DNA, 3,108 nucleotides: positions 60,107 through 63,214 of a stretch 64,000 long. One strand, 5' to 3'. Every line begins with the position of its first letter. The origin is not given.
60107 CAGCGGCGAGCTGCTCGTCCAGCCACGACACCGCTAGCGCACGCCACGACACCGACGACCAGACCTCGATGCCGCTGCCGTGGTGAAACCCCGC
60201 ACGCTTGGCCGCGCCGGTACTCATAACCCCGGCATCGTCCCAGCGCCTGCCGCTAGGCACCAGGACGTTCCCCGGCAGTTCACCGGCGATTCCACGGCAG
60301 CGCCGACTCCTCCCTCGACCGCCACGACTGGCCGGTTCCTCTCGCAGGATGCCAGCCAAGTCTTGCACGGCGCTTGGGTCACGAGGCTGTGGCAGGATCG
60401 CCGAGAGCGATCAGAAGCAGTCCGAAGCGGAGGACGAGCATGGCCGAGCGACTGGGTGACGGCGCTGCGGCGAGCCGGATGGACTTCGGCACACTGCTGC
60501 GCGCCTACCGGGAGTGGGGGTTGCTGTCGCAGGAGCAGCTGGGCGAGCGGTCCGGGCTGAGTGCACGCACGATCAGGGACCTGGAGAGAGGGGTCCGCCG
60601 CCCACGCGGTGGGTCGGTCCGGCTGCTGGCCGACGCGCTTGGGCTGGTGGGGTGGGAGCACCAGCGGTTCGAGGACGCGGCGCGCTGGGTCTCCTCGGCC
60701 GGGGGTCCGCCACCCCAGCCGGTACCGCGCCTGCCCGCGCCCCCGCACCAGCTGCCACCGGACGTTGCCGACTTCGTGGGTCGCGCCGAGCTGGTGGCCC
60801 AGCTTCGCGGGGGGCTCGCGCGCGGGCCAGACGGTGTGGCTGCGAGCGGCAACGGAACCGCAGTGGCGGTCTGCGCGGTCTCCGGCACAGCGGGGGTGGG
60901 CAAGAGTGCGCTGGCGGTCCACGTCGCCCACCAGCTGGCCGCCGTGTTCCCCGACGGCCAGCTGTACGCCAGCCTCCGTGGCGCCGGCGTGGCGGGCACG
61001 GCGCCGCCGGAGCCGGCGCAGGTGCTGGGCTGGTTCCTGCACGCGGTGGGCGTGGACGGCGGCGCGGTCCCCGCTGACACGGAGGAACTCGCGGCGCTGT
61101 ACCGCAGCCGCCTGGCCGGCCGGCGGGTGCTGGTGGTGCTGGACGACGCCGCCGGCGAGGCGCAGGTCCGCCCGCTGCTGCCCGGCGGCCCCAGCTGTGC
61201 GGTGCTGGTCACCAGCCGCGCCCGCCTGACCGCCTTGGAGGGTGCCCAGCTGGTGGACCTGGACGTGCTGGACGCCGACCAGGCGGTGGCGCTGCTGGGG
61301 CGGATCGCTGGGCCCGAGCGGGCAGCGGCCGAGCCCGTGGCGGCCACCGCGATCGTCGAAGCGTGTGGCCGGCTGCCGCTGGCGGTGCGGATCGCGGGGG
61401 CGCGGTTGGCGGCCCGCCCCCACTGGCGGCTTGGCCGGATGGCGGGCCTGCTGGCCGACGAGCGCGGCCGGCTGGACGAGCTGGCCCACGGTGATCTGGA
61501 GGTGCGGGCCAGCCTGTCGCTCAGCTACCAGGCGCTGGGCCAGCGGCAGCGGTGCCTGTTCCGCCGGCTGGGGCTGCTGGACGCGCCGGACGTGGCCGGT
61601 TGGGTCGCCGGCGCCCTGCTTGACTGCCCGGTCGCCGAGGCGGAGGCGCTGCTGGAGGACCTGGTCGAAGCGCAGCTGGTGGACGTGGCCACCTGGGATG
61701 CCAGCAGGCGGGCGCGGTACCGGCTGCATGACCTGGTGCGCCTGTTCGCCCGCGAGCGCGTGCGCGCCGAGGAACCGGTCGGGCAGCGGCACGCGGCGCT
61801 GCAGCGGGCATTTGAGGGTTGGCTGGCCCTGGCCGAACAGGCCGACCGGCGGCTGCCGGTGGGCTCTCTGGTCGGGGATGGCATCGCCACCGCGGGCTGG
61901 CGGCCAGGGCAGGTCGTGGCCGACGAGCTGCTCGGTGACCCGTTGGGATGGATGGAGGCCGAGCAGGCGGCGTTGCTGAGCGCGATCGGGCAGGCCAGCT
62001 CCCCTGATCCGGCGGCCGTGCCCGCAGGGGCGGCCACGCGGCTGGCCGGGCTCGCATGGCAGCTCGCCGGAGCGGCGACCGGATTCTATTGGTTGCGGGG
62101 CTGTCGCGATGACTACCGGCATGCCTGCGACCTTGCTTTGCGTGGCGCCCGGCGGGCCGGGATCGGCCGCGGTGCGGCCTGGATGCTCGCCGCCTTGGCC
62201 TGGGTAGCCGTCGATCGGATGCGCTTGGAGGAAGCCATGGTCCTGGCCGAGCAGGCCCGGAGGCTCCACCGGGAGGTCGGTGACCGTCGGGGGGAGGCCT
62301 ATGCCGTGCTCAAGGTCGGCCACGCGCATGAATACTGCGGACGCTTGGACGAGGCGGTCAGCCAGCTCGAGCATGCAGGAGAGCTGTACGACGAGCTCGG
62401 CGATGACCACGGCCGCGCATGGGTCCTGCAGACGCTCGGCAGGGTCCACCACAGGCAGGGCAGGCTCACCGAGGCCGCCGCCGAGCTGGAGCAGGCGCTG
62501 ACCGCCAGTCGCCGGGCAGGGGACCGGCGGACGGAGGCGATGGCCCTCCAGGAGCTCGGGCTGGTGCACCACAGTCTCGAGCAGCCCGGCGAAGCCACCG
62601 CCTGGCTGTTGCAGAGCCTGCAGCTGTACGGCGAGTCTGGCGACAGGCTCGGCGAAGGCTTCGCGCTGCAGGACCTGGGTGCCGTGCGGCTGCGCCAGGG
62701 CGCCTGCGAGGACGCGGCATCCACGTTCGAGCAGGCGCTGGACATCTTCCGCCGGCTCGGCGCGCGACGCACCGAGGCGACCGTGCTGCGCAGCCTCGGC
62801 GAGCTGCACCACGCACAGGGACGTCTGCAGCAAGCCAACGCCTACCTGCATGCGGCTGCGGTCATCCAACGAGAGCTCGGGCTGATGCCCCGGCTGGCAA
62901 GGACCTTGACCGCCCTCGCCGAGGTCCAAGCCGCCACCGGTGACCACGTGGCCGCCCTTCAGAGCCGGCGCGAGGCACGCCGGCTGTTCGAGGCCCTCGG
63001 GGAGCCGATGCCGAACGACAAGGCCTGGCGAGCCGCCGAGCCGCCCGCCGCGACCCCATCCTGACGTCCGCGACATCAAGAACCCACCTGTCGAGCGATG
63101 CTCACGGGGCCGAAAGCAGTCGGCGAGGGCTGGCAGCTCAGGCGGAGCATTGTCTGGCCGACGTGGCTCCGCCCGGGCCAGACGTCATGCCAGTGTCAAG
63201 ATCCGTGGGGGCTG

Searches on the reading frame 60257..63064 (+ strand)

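Call 60: search_protein_families(library=pfam, proteins=[window:60257-63064:+], max_evalue=0.001)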
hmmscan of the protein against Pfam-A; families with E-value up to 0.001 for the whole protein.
window:60257-63064:+ (935 aa): 11 families
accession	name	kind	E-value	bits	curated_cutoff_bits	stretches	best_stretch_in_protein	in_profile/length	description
PF13424.12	TPR_12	-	1.4e-30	105.7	30.1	3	761-832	3-76/77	Tetratricopeptide repeat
PF17874.7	TPR_MalT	-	2.7e-14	53.6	45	2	762-911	41-191/336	MalT-like TPR region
PF01381.28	HTH_3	-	1e-10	41.9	23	1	81-129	1-49/55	Helix-turn-helix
PF13560.12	HTH_31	-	8.9e-10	39.2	27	1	76-132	1-58/64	Helix-turn-helix domain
PF00931.28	NB-ARC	-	9.1e-10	38.7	23.5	1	278-387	89-208/248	NB-ARC domain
PF13181.12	TPR_8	-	8.7e-08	32.2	25.7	0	724-751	4-31/34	Tetratricopeptide repeat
PF07719.23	TPR_2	-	9.4e-08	32.1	27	0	723-749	3-29/34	Tetratricopeptide repeat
PF13374.12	TPR_10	-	5e-07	30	27.5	0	721-754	2-35/42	Tetratricopeptide repeat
PF14938.12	SNAP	-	2.7e-05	24.2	25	0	813-901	86-175/282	Soluble NSF attachment protein, SNAP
PF13401.12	AAA_22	-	3e-05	24.8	27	1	205-298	7-93/130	AAA domain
PF00515.34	TPR_1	-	0.00057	20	27.8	0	722-749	2-29/34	Tetratricopeptide repeat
